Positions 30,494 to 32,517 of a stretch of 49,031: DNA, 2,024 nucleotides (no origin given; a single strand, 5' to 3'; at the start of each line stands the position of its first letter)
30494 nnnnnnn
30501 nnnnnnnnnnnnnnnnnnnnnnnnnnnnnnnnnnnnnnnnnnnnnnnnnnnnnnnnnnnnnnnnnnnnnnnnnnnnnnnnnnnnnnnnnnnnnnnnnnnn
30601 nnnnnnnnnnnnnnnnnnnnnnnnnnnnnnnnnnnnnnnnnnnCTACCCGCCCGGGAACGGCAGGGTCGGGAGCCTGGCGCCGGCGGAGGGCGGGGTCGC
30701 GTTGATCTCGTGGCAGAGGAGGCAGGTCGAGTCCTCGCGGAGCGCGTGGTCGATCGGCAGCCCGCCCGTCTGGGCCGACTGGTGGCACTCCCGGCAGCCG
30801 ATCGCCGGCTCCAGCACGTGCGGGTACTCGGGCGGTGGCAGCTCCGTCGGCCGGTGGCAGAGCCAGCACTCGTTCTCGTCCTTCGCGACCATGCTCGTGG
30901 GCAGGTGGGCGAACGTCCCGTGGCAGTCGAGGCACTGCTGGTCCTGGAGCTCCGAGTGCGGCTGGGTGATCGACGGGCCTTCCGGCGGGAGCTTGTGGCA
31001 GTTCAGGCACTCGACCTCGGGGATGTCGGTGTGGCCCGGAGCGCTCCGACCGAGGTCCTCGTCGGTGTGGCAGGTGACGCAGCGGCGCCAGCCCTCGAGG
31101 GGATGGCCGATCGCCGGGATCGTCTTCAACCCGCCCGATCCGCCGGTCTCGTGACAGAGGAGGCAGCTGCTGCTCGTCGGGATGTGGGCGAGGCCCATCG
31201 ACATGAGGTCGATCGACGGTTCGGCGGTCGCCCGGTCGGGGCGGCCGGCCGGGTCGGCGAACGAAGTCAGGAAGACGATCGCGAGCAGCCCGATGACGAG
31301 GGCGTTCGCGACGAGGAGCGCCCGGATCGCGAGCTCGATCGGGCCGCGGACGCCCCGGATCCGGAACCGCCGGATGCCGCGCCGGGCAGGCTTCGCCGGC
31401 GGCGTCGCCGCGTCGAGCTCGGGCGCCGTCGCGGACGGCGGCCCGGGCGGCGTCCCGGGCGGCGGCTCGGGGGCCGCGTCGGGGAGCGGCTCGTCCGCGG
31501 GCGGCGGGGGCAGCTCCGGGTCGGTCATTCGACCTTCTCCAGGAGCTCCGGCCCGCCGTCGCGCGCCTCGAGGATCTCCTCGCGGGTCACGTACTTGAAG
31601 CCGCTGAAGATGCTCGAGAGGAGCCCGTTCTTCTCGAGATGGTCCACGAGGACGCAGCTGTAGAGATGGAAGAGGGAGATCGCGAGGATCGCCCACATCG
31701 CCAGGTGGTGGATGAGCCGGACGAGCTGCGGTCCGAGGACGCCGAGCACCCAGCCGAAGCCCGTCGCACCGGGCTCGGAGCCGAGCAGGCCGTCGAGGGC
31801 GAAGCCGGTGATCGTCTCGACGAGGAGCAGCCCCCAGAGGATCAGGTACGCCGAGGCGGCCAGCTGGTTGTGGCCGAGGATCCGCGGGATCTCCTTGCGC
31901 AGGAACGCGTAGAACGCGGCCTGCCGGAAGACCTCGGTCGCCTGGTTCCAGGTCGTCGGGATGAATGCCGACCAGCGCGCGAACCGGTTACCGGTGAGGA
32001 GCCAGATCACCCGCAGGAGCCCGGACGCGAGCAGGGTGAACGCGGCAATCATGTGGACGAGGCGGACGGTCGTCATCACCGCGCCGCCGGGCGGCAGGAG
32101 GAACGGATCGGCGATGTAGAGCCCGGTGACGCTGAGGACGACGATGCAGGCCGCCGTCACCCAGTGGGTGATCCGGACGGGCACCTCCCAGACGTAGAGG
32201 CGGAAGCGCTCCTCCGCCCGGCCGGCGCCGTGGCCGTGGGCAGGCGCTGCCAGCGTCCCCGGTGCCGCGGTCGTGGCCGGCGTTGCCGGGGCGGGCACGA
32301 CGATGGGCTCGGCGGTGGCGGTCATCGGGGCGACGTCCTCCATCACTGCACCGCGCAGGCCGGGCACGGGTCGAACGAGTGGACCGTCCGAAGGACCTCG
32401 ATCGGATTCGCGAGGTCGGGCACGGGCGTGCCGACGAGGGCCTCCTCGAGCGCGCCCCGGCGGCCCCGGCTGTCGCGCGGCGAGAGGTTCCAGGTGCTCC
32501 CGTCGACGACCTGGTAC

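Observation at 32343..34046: Hydrogenase large subunit lacks the proton-relay glutamate and the C-terminal maturation extension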

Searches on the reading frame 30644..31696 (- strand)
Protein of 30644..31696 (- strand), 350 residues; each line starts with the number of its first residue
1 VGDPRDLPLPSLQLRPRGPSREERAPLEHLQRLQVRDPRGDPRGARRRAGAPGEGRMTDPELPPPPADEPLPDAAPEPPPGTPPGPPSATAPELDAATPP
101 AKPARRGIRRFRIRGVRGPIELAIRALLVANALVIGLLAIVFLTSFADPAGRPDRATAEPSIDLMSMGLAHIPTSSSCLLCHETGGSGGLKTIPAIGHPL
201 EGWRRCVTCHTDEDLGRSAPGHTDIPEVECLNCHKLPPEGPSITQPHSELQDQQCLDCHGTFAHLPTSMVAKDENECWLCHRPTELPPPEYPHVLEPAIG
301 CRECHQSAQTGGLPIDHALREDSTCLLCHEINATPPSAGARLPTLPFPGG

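Call 3: search_protein_families(library=pfam, proteins=[window:30644-31696:-], max_evalue=0.01)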
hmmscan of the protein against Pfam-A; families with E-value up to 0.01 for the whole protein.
window:30644-31696:- (350 aa): 7 families
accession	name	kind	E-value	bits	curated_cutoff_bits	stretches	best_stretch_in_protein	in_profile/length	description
PF22678.1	Cytochrom_c_NrfB-like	-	1.7e-07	32.1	27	1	205-258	35-89/89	Cytochrome c-type protein NrfB-like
PF14522.11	Cytochrome_C7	-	6.7e-07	29.5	24.8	0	221-282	7-67/67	Cytochrome c7 and related cytochrome c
PF14537.11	Cytochrom_c3_2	-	2.8e-05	24.9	25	0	227-329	6-78/79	Cytochrome c3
PF22113.1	Mtrc-MtrF_II-IV_dom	-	0.00014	21.9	30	0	251-284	5-38/176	Outer membrane cytochrome MtrC/MtrF-like, domains II/IV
PF02085.21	Cytochrom_CIII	-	0.00079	20.2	22.9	0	176-234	47-101/101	Class III cytochrome C family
PF05495.17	zf-CHY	-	0.0011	19.8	31.3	0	300-332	20-52/68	CHY zinc finger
PF09699.15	Paired_CXXCH_1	-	0.0047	17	20.6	0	247-283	1-38/41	Doubled CXXCH motif (Paired_CXXCH_1)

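Call 4: search_protein_families(library=ncbifam, proteins=[window:30644-31696:-], max_evalue=0.01)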
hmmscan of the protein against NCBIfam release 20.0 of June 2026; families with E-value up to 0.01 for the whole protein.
window:30644-31696:- (350 aa): 6 families
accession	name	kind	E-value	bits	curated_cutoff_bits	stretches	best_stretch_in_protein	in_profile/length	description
NF008659.0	PRK11659.1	equivalog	7.6e-08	32.3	184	1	205-263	112-171/188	cytochrome c nitrite reductase pentaheme subunit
TIGR03508.1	decahem_SO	subfamily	9.2e-07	28.6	192.2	1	205-330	72-197/258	DmsE family decaheme c-type cytochrome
TIGR03146.1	cyt_nit_nrfB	equivalog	6.4e-06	26.5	166.6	1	204-262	85-144/145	cytochrome c nitrite reductase pentaheme subunit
NF041028.1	decahem_GSU2203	exception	5.4e-05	22.6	325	1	230-334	104-212/317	GSU2203 family decaheme c-type cytochrome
NF045722.1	c3_cytochr_TmcA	equivalog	0.00068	19.5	114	0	205-261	59-112/125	acidic tetraheme cytochrome c3 TmcA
TIGR03153.1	cytochr_NrfH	equivalog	0.00075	19.6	134.2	0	205-283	54-135/138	cytochrome c nitrite reductase small subunit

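Call 56: find_homologous_proteins(query=window:30644-31528:-, max_evalue=0.00001)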
Query window:30644-31528:- (294 aa): 361 proteins with E <= 0.00001 among 6137 candidates; the best 120 are listed.
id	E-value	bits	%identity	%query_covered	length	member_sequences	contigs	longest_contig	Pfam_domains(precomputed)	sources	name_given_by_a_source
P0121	9.3e-192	654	98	100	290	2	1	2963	PF14537.12,PF22678.2,PF14522.12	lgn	-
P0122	1.1e-136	473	87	76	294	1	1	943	PF22678.2,PF14522.12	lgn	-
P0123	4.9e-126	438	71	94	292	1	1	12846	PF14537.12,PF22678.2,PF14522.12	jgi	jgi:hypothetical protein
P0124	1.1e-125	437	74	89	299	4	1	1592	PF14537.12,PF22678.2,PF14522.12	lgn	-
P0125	1.7e-123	430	72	90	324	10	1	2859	PF14537.12,PF22678.2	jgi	-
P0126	6.0e-121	422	73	79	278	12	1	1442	PF09699.16,PF14537.12,PF22678.2,PF14522.12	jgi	jgi:hypothetical protein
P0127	2.5e-120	420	75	74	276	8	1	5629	PF14537.12,PF22678.2,PF14522.12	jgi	-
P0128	4.8e-120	419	75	74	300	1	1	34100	PF22678.2,PF14522.12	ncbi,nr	ncbi:MAG: hypothetical protein EPO36_01690 [Chloroflexota bacterium]|nr:MAG: hypothetical protein EP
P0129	1.4e-118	414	71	87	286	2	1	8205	PF09699.16,PF22678.2,PF14522.12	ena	-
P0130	2.4e-118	413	71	79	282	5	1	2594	PF09699.16,PF14537.12,PF22678.2,PF14522.12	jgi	jgi:hypothetical protein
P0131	8.9e-118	411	68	90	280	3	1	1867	PF14537.12,PF22678.2,PF14522.12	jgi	-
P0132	1.1e-116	408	71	79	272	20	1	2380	PF14537.12,PF22678.2,PF14522.12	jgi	jgi:hypothetical protein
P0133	3.7e-116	406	75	74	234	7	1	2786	PF14537.12,PF22678.2,PF14522.12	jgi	jgi:hypothetical protein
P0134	1.3e-113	398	70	83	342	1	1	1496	PF14522.12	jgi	-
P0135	2.0e-113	397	63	97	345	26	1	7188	PF09699.16,PF22678.2,PF14522.12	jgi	-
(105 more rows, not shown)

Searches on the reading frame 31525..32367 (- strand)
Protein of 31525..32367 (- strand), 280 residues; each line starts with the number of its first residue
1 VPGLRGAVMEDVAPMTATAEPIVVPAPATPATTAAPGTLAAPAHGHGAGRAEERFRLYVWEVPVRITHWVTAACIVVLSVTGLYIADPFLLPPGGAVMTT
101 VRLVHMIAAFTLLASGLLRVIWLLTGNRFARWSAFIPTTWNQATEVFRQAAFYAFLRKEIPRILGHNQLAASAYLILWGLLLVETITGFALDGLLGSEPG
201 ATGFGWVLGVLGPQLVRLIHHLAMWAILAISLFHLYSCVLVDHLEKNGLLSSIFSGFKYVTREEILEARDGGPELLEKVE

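Call 3: search_protein_families(library=pfam, proteins=[window:31525-32367:-], max_evalue=0.01)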
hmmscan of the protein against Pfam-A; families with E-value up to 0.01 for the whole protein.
window:31525-32367:- (280 aa): 2 families
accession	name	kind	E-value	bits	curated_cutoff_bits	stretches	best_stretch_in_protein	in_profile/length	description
PF01292.26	Ni_hydr_CYTB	-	2.1e-29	103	30.1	1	59-256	1-179/179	Prokaryotic cytochrome b561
PF14358.11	DUF4405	-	0.0053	17.7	26.7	0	175-236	4-63/66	Domain of unknown function (DUF4405)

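Call 4: search_protein_families(library=ncbifam, proteins=[window:31525-32367:-], max_evalue=0.01)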
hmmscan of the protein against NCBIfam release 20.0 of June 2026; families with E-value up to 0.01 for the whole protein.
window:31525-32367:- (280 aa): 4 families
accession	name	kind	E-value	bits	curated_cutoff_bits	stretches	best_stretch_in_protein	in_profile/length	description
TIGR02125.1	CytB-hydogenase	equivalog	1.5e-39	135.7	121.5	1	58-260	1-210/212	Ni/Fe-hydrogenase, b-type cytochrome subunit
NF007551.0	PRK10171.1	equivalog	3.2e-22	79.3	442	1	56-258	10-222/235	Ni/Fe-hydrogenase b-type cytochrome subunit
NF011582.1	PRK15006.1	equivalog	0.0013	18.4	204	1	52-243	51-233/248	thiosulfate reductase cytochrome B subunit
NF007924.0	PRK10639.1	equivalog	0.0022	17.8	341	0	60-89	10-39/211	formate dehydrogenase cytochrome b556 subunit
